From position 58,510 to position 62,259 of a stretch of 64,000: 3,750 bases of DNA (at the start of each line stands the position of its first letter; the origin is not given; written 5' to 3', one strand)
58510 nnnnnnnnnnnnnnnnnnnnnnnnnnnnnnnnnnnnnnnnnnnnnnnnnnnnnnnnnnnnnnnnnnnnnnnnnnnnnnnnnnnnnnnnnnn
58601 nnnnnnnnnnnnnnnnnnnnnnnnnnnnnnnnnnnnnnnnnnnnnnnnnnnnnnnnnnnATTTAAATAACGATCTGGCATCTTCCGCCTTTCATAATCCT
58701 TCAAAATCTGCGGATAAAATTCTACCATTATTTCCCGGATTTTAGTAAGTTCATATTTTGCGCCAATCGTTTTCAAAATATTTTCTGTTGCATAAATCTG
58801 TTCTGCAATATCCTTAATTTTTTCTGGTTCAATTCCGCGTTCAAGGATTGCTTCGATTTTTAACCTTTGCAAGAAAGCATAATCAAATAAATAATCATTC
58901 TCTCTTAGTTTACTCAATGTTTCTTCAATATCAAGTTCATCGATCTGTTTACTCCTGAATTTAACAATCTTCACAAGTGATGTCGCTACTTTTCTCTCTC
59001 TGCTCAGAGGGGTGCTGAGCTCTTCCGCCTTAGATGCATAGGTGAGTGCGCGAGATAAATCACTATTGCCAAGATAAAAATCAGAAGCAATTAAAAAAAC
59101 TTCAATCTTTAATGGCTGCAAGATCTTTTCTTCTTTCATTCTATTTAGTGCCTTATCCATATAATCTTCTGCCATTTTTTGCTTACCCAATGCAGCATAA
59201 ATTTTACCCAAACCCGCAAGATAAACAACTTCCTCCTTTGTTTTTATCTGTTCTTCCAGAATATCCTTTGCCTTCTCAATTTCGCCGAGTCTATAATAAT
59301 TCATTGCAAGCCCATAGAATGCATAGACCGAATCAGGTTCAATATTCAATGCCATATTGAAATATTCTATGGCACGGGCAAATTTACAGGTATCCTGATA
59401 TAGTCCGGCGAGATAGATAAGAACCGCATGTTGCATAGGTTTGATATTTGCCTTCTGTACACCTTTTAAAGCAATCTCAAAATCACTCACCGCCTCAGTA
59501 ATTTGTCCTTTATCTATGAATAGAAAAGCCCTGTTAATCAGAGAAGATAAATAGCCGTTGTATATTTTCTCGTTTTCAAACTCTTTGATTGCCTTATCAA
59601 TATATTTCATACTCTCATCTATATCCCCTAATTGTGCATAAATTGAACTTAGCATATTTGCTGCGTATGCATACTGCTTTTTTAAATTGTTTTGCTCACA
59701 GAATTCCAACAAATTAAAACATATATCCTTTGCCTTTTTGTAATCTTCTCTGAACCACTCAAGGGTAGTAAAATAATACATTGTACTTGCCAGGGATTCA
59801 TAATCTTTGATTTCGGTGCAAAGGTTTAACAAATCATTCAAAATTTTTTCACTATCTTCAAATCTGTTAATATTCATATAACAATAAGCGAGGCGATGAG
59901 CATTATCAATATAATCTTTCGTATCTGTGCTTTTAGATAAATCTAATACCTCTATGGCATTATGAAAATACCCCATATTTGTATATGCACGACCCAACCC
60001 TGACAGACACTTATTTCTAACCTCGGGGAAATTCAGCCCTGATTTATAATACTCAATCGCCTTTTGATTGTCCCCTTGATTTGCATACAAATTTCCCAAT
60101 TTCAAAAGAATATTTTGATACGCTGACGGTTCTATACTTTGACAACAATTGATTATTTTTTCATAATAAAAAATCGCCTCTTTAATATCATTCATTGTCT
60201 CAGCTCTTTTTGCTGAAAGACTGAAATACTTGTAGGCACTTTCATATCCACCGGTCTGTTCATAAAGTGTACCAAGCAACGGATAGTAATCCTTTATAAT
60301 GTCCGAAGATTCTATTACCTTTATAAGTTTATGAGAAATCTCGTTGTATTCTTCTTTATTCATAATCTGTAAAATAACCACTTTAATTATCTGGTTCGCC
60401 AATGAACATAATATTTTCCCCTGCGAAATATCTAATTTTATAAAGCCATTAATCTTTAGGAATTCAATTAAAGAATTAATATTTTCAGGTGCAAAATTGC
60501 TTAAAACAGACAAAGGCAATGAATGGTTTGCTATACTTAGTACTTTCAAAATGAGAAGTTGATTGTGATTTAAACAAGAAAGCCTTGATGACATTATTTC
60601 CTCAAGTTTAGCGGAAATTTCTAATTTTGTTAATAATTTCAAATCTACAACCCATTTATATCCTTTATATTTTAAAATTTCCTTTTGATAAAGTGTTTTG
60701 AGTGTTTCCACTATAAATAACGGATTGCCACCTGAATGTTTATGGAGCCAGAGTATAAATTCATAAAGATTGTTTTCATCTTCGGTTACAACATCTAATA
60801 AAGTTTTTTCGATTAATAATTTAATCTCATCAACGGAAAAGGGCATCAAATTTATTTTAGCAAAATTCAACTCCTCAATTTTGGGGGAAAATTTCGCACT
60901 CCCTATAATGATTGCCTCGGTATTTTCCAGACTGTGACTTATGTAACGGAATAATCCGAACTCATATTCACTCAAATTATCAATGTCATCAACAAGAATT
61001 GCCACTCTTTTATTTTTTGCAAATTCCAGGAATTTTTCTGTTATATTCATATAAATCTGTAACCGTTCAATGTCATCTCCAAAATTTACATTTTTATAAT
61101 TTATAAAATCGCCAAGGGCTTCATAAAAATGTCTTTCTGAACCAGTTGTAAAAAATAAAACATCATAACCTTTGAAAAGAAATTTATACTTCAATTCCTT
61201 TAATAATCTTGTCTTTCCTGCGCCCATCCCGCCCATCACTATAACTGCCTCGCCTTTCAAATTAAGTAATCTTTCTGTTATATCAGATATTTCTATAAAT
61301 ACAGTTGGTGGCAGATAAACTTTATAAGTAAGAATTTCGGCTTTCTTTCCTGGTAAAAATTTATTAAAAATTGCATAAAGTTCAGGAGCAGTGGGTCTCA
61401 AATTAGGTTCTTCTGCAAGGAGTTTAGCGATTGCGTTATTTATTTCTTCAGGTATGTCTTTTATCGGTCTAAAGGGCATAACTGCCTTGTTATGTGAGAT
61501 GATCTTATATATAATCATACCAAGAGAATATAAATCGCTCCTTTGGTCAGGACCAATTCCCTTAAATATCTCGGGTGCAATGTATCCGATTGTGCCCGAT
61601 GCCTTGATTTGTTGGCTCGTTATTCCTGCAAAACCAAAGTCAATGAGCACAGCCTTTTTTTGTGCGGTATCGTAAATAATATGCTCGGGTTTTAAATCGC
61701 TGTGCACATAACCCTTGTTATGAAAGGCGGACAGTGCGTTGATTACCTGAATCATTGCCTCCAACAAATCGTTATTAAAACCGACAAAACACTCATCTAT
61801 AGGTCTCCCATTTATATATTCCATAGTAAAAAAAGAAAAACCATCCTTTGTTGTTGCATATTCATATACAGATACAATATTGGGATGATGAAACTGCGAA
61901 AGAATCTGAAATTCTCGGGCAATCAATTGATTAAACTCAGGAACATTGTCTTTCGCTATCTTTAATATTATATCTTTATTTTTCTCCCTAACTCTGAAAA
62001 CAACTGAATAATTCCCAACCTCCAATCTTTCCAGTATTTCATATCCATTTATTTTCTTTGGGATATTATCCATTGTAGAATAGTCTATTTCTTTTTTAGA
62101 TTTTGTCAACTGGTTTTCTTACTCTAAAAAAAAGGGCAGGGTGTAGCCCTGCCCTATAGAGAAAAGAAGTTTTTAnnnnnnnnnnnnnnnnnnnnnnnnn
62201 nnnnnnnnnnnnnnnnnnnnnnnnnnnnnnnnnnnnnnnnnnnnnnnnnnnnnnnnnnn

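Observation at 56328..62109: A single 1624-aa protein fuses a Ser/Thr kinase, STAND NTPase, TPRs, GAF and a sigma-54 activator, next to a sigma-54-driven HD-GYP gene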

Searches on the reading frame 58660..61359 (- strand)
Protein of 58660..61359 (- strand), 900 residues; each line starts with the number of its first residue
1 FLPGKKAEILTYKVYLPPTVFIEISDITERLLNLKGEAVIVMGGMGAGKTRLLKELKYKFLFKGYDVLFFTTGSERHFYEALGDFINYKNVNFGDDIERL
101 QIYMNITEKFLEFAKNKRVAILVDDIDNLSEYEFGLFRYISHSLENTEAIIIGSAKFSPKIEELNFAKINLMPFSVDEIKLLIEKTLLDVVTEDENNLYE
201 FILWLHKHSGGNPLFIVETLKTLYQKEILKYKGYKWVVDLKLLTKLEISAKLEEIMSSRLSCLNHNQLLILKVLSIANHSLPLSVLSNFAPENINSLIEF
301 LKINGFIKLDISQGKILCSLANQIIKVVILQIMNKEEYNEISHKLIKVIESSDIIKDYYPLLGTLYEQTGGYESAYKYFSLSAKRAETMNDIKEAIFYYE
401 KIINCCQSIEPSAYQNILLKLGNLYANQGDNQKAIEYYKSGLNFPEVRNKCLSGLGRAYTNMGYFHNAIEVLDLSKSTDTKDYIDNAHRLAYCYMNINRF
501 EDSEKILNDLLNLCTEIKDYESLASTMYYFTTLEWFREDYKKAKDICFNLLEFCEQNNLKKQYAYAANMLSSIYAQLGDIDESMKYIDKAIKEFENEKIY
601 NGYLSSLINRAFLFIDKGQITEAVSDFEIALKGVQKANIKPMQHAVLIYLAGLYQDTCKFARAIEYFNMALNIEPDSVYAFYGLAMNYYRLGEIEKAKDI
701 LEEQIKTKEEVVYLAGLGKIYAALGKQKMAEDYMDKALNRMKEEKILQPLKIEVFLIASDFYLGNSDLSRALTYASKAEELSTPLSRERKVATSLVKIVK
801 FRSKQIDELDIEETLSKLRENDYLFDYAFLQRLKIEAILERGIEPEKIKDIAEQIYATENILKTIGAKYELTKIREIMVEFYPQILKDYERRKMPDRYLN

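Call 52: search_solved_structures(query=window:58660-61359:-, max_evalue=0.01)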
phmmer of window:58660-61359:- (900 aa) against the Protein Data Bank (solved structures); distinct sequences matched with E-value up to 0.01: 70 (the best 60 are shown).
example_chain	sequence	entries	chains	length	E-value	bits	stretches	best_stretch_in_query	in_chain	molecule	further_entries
9qhb_A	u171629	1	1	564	1.6e-30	109.6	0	420-473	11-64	Engineered tetratricopeptide repeat protein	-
9qhc_A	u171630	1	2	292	1.3e-16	63.6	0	420-470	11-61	Engineered tetratricopeptide repeat protein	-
8bu0_A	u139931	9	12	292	2.4e-16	62.7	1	420-474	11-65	Consensus tetratricopeptide repeat protein | Crystal structure of an 8-repeat consensus TPR superhelix with Zinc. | Monomer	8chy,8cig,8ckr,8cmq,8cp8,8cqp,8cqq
7obi_A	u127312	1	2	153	3.1e-14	55.7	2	418-474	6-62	CTPR-rv4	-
9gzg_A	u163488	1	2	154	8.4e-10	41.1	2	389-479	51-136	Engineered CTPR protein with glutamic acids for conductivity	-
2fo7_A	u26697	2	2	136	1.1e-08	37.3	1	420-471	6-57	SYNTHETIC CONSENSUS TPR PROTEIN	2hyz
8ch0_A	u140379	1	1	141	1.4e-08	37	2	420-473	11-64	Consensus tetratricopeptide repeat protein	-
9pmb_C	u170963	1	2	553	1.6e-07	33.5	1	464-591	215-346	Kinesin light chain 1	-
6ejn_A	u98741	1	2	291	1.6e-07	33.5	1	464-572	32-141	Kinesin light chain 2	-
6f9i_A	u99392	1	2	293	1.6e-07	33.5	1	464-572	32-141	Kinesin light chain 2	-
5ojf_A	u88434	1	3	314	1.9e-07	33.3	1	464-572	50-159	Kinesin light chain 2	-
7ai4_A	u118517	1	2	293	2e-07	33.2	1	464-591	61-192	Isoform C of Kinesin light chain 1,Isoform C of Kinesin light chain 1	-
5oj8_A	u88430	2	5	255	2.1e-07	33.1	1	463-593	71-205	Kinesin light chain 1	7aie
3nf1_A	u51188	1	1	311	2.2e-07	33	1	464-572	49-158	Kinesin light chain 1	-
5fjy_A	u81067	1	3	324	2.3e-07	33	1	464-572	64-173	KINESIN LIGHT CHAIN 2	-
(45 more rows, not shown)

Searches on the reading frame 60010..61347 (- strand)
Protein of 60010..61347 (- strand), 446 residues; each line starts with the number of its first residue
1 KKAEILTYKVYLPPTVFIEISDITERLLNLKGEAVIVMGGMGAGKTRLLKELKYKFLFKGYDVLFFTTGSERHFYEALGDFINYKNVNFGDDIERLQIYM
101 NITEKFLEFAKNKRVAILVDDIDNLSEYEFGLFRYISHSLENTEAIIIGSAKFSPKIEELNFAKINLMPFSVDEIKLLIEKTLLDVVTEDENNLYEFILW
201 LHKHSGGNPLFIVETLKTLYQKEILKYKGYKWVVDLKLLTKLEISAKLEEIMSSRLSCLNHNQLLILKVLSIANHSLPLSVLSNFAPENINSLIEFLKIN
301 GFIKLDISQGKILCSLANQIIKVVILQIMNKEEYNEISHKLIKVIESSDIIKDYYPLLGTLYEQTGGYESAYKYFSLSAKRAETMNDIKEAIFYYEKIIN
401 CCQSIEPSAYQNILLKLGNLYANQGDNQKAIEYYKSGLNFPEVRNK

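Call 68: predict_structure(alignment_id=A2)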
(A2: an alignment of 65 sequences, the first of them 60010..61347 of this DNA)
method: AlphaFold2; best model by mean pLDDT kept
length: 446 residues; sequences in the alignment: 65
mean_pLDDT: 90.0   pTM: 0.80
mean pLDDT of the five models: 90.0, 89.5, 89.1, 89.0, 88.7
residues with pLDDT >= 90: 298; 70-90: 129; 50-70: 17; < 50: 2
segments of 3 or more residues with pLDDT < 50: none
pLDDT, mean of each block of 10 residues (from residue 1): 60 89 93 95 93 96 89 85 76 74 93 95 89 94 95 90 94 95 87 87 94 93 90 91 85 90 96 93 90 92 86 90 94 96 92 91 93 95 84 93 88 94 91 94 88
secondary structure, 60 per line:
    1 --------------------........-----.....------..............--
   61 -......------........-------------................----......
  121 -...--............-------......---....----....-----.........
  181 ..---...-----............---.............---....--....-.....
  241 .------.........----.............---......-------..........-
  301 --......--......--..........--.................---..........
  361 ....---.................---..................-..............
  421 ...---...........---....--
elements in order: H21-28 E34-38 H45-58 E62-67 H74-81 H95-110 E115-120 H127-138 E146-151 H155-158 E163-166 H172-182 E186-188 H194-205 H209-221 E225-228 E231-234 H236-241 H248-256 H261-273 H279-282 H290-299 E303-308 E311-316 H319-328 H331-347 H351-364 H368-384 H388-405 H407-423 H427-437 H441-444

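Call 70: fold_search(model_id=the predicted structure, library=pdb)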
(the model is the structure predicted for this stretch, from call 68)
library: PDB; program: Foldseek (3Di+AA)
matches with E <= 10: 1871; with E <= 0.001: 225
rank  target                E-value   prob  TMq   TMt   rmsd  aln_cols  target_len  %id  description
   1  6mfv_A                2.1e-13  1.00  0.50  0.36  14.5       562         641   15  Crystal structure of the Signal Transduction ATPase with Numerous Domains (STAND) protein with a tetratricopeptide rep (released 2019-02-20)
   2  3sfz                  2.8e-10  1.00  0.59  0.26   6.1       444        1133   13  Crystal structure of full-length murine Apaf-1 (released 2011-08-24)
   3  5juy_A                8.3e-10  1.00  0.32  0.15  21.1       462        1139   14  Active human apoptosome with procaspase-9 (released 2016-10-19)
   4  5juy_B                8.3e-10  1.00  0.32  0.14  21.1       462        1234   14  Active human apoptosome with procaspase-9 (released 2016-10-19)
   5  2qby_A                1.6e-09  1.00  0.39  0.46  13.2       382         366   17  Crystal structure of a heterodimer of Cdc6/Orc1 initiators bound to origin DNA (from S. solfataricus) (released 2007-09-11)
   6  8jo0_A                1.7e-08  1.00  0.35  0.38  16.0       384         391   12  The Cryo-EM structure of a heptameric CED-4/CED-3 catalytic complex (released 2023-06-28)
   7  1fnn_A                1.7e-08  1.00  0.35  0.40  17.3       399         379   15  CRYSTAL STRUCTURE OF CDC6P FROM PYROBACULUM AEROPHILUM (released 2000-10-04)
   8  8xuo_A                2.7e-08  1.00  0.51  0.32   7.1       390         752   16  Cryo-EM structure of tomato NRC2 dimer (released 2024-05-22)
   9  4m9s_B                3.1e-08  1.00  0.31  0.27  17.9       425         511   11  crystal structure of CED-4 bound CED-3 fragment (released 2013-10-23)
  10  4m9s_A                3.6e-08  1.00  0.35  0.31  17.7       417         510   12  crystal structure of CED-4 bound CED-3 fragment (released 2013-10-23)
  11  8bob_C                4.4e-08  1.00  0.53  0.57   9.3       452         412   11  Structural basis for negative regulation of the maltose system (released 2023-10-18)
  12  8s0e_E                6.1e-08  1.00  0.33  0.38  16.9       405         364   14  H. sapiens OCCM bound to double stranded DNA (released 2024-10-02)
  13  5v8f_A                7.5e-08  1.00  0.35  0.36  14.4       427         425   12  Structural basis of MCM2-7 replicative helicase loading by ORC-Cdc6 and Cdt1 (released 2017-05-10)
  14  7jgr_G                8.2e-08  1.00  0.35  0.41  15.4       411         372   13  Structure of Drosophila ORC bound to DNA (84 bp) and Cdc6 (released 2020-09-09)
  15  7xc2_A                1.0e-07  1.00  0.37  0.21  15.6       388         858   17  Cryo EM structure of oligomeric complex formed by wheat CNL Sr35 and the effector AvrSr35 of the wheat stem rust patho (released 2022-09-21)
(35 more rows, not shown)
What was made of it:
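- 60355..61272 (-): STAND nucleotide-binding oligomerisation domain (aa ~280-585): Walker A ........, Walker B ILVDD, GGNPLF. AF2 model with pLDDT 90; the top Foldseek hit is the STAND-TPR protein 6mfv (E 2e-13), followed by Apaf-1, CED-4, NRC2 and MalT 8bob (calls 68, 70).
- On STAND NTPase (MalT/PknK subfamily): The AF2 model (pLDDT 90) matches 6mfv at E 2e-13, then Apaf-1, CED-4 and MalT (calls 68, 70).
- Closest known: MalT. Same: The NOD model matches MalT 8bob (TMq 0.53, TMt 0.57; call 70).
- Its AF2 model (pLDDT 90) matches 6mfv at E 2e-13, then Apaf-1 and MalT 8bob (calls 68, 70).
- Tried and rejected: The fold search was needed (call 70).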

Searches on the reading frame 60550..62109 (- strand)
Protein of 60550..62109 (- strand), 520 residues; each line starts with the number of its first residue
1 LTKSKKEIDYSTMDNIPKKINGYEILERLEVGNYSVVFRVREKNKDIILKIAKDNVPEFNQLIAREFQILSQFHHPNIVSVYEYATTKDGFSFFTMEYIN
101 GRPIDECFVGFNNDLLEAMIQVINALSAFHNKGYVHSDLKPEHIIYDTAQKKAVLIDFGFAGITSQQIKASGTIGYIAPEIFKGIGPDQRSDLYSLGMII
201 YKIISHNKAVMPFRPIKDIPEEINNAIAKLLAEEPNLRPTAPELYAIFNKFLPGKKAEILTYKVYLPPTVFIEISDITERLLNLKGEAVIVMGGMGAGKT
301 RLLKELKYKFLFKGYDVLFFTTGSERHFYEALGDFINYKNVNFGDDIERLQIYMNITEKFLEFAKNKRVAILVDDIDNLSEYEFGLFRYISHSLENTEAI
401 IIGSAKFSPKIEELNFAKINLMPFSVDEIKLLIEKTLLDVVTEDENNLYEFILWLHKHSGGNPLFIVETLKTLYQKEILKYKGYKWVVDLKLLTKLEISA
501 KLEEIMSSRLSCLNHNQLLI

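Call 41: find_related_loci(query=A1, collection=genome_contigs, flank=10000)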
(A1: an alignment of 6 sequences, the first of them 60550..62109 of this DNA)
Query A1 (520 aa) in genome_contigs; peptide patterns used: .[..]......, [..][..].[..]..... (x = any residue, [..] = any of these).
104 stretches matched a pattern; 56 encode a relative of the query (tblastn E <= 1e-3); 55 distinct loci.
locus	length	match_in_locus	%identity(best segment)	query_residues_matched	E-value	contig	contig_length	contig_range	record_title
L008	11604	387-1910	74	13-520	0e+0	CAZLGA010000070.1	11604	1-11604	MAG TPA_asm: uncultured bacterium isolate binchicken_co40_5 genome assembly, contig: NODE_2748_length_11604_cov_17.51666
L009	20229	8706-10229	70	13-520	0e+0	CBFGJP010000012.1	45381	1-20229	MAG: candidate division WOR-3 bacterium isolate QZM1.Bin.155.optimized.1 genome assembly, contig: NODE_12_length_45381_c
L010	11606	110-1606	58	20-518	0e+0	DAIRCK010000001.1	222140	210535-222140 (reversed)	MAG TPA_asm: bacterium isolate CTOTU1359 NODE_3_length_222140_cov_7.243587, whole genome shotgun sequence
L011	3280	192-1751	56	1-520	0e+0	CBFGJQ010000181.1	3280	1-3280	MAG: candidate division WOR-3 bacterium isolate QZM1.Bin.83.optimized.1 genome assembly, contig: NODE_263_length_3280_co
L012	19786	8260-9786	54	5-513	0e+0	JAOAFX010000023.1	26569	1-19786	MAG: candidate division WOR-3 bacterium isolate SKW300 NODE_23_length_26569_cov_4.428426, whole genome shotgun sequence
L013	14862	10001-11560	53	1-520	2e-179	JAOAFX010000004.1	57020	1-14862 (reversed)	MAG: candidate division WOR-3 bacterium isolate SKW300 NODE_4_length_57020_cov_4.283020, whole genome shotgun sequence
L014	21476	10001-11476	50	32-520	1e-163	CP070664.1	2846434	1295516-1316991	MAG: candidate division WOR-3 bacterium isolate bin77 chromosome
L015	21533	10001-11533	48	12-518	1e-162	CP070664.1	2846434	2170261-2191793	MAG: candidate division WOR-3 bacterium isolate bin77 chromosome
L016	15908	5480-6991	49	20-520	1e-160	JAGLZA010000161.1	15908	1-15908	MAG: candidate division WOR-3 bacterium isolate RS_13_48 ZL320.bin.48.fa_161, whole genome shotgun sequence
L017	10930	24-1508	50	45-520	4e-160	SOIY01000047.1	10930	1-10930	MAG: Candidatus Stahlbacteria bacterium isolate E29_bin50 NODE_1913_length_10930_cov_35.361655, whole genome shotgun seq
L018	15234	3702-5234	46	12-515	2e-152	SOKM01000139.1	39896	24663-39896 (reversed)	MAG: Candidatus Cloacimonadota bacterium isolate E44_bin80 NODE_219_length_39896_cov_7.368942, whole genome shotgun sequ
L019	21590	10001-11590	45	11-520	6e-152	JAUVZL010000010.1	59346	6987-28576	MAG: Candidatus Stahlbacteria bacterium isolate CSMAG_1267 CSMAG_1267_k141_953363_length_59346_cov_26.1088, whole genome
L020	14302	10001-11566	45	11-520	2e-151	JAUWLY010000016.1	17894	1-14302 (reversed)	MAG: Candidatus Stahlbacteria bacterium isolate CSMAG_2384 CSMAG_2384_k141_708232_length_17894_cov_6.9926, whole genome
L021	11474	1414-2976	44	19-520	4e-148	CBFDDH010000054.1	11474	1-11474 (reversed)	MAG TPA_asm: uncultured bacterium isolate SRR26215679_binner123_Refined_94 genome assembly, contig: ERZ25073473.3546, wh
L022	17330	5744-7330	43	11-520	3e-146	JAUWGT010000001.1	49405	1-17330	MAG: Candidatus Stahlbacteria bacterium isolate CSMAG_2249 CSMAG_2249_k141_1304412_length_49405_cov_12.6899, whole genom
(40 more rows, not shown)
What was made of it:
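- WOR-3 genomes carry several paralogues: two each in CP070664.1, SKW300 and A3_metabat1 (call 41).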

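Call 45: search_protein_families(library=pfam, proteins=[L017:5556-6896:+, L017:7132-8721:+, L021:7523-8710:+, L012:13339-14109:+, L016:10540-12021:+, L018:8880-10628:+, L021:6815-7009:+], max_evalue=0.05)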
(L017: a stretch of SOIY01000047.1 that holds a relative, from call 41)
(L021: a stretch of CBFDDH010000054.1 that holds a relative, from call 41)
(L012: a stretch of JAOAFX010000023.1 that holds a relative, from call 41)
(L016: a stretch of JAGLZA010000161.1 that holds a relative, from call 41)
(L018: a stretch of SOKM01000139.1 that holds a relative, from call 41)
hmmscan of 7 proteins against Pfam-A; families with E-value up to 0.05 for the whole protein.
L017:5556-6896:+ (446 aa): 7 families
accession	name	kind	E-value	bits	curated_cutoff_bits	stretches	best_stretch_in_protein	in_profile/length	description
PF13487.12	HD_5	-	2.5e-42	145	27.2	1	259-424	2-170/170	HD domain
PF01966.28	HD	-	3.6e-23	82.5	22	1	273-393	3-116/116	HD domain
PF01590.32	GAF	-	1.4e-14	55.2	22.4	1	108-240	6-133/133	GAF domain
PF13185.12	GAF_2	-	1.3e-10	42.1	28.6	1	105-241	5-136/136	GAF domain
PF13492.12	GAF_3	-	3.1e-05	24.8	27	1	106-242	4-129/129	GAF domain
PF08668.18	HDOD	-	0.00031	20.7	22.9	1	273-327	97-149/196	HDOD domain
PF15714.11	SpoVT_C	-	0.0024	18.4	27.5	1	159-228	47-115/128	Stage V sporulation protein T C-terminal, transcription factor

L017:7132-8721:+ (529 aa): 11 families
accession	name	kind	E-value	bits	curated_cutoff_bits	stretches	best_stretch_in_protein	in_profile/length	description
PF02518.31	HATPase_c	-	2.5e-26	92.7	26.4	1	420-523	3-110/111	Histidine kinase-, DNA gyrase B-, and HSP90-like ATPase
PF00512.31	HisKA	-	2.4e-16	60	26.9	1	319-379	3-63/66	His Kinase A (phospho-acceptor) domain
PF13426.13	PAS_9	-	8.9e-09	36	27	1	203-301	4-103/103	PAS domain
PF14501.12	HATPase_c_5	-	1e-07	32.2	22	1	422-511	5-93/102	GHKL domain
PF00989.32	PAS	-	2.2e-07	31.3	22.6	1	193-298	4-112/113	PAS fold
PF13493.11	DUF4118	-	0.00014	22.1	28.4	1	70-165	11-105/107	Domain of unknown function (DUF4118)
PF04332.21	DUF475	-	0.00068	20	27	1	88-172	35-119/293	Protein of unknown function (DUF475)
PF25323.1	6TM_PilS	-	0.0059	16.7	27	1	9-159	22-184/189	PilS-like transmembrane domain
PF13589.12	HATPase_c_3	-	0.011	16.2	25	1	428-481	8-60/137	Histidine kinase-, DNA gyrase B-, and HSP90-like ATPase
PF03896.21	TRAP_alpha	-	0.012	15.2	24.7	1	123-164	115-156/180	Translocon-associated protein (TRAP), alpha subunit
PF13188.13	PAS_8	-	0.03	14.7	21.8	0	193-230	4-38/65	PAS domain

L021:7523-8710:+ (395 aa): 6 families
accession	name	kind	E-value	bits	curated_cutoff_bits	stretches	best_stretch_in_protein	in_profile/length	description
PF13487.12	HD_5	-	3e-40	138.2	27.2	1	204-366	4-169/170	HD domain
PF01966.28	HD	-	3.7e-25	88.9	22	1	215-336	2-116/116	HD domain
PF01590.32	GAF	-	8.2e-10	39.8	22.4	1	51-181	5-131/133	GAF domain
PF13185.12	GAF_2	-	2.4e-07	31.5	28.6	1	49-183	5-135/136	GAF domain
PF08668.18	HDOD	-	0.00013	22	22.9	1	216-260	97-139/196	HDOD domain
PF13492.12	GAF_3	-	0.022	15.6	27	0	51-184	5-128/129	GAF domain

L012:13339-14109:+ (256 aa): 3 families
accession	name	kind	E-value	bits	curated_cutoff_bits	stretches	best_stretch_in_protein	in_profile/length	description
PF13487.12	HD_5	-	2.8e-33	115.5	27.2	1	77-233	11-170/170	HD domain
PF01966.28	HD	-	4.3e-25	88.7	22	1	82-202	3-116/116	HD domain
PF08668.18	HDOD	-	4.1e-05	23.6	22.9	1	82-133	97-146/196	HDOD domain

L016:10540-12021:+ (493 aa): 3 families
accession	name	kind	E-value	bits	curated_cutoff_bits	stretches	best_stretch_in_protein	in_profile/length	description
PF04055.27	Radical_SAM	-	1.6e-19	71.1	29.5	1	140-305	3-164/166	Radical SAM superfamily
PF13353.11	Fer4_12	-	6.9e-07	30.1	22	1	143-262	14-126/137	4Fe-4S single cluster domain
PF24074.1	DUF7366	-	0.005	17.5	27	0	70-95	37-62/78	Domain of unknown function (DUF7366)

L018:8880-10628:+ (582 aa): 3 families
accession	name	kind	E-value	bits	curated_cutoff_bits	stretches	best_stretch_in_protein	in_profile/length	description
PF18962.6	Por_Secre_tail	-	1.6e-07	31.9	27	1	487-579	2-74/75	Secretion system C-terminal sorting domain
PF13860.13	FlgD_ig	-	3.7e-06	27.3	27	1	515-568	22-74/79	FlgD Ig-like domain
PF13585.12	CHU_C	-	0.0096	16.5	27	0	514-576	25-80/86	CHU_C Type IX secretion signal domain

L021:6815-7009:+ (64 aa): 0 families
